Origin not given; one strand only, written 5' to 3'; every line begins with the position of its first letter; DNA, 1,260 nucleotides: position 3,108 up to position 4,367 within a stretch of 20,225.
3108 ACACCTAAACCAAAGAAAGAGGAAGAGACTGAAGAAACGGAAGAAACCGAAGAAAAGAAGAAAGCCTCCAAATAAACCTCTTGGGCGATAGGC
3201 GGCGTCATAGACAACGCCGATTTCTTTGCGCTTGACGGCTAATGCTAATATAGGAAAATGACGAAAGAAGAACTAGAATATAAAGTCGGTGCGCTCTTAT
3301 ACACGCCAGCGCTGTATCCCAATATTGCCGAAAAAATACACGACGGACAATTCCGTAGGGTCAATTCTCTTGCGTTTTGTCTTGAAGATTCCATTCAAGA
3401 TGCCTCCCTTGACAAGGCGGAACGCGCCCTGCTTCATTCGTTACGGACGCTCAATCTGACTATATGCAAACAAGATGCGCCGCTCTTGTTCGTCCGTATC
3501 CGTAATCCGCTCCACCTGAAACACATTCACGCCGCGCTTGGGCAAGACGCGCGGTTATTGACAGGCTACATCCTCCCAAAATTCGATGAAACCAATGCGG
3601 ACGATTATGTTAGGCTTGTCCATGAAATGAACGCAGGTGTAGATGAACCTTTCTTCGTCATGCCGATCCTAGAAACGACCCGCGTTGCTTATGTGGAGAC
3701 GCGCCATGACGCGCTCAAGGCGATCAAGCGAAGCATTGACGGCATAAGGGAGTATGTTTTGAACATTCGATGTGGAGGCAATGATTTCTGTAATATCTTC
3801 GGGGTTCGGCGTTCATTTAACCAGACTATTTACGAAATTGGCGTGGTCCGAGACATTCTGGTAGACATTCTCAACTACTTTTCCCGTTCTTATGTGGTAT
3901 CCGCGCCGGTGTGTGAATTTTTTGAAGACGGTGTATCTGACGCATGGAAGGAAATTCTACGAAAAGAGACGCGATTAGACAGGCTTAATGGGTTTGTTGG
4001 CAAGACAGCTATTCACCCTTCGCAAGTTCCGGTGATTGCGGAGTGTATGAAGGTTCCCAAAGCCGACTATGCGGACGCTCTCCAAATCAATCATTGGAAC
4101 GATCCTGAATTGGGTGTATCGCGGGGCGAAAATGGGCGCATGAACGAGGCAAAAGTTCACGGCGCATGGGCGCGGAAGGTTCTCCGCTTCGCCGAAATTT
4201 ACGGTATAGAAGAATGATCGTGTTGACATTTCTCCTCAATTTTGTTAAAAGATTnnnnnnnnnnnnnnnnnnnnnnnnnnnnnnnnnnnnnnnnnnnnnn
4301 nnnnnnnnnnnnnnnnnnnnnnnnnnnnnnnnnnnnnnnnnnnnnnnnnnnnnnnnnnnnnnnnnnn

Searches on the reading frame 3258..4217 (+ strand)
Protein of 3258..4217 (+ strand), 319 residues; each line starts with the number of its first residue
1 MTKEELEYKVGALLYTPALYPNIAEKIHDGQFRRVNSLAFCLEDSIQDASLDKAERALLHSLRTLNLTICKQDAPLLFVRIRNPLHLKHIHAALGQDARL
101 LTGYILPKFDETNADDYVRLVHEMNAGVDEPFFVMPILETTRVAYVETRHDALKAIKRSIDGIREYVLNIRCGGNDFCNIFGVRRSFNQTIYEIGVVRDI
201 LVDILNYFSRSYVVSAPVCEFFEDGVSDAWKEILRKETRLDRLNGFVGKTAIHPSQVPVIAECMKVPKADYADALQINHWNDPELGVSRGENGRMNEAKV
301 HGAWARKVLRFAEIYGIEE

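Call 19: find_encoding_contigs(protein=window:3258-4217:+, flank=10000, max_places=10)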
Protein window:3258-4217:+ (319 aa): 1 contig read that carries it; 1 place shown.
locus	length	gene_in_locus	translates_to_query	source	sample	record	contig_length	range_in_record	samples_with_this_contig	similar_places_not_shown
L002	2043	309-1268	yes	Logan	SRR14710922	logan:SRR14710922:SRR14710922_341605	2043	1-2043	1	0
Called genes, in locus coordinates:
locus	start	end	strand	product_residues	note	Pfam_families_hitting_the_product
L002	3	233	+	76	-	?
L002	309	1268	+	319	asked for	PF15617:C-C_Bond_Lyase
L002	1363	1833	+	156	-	PF10882:bPH_5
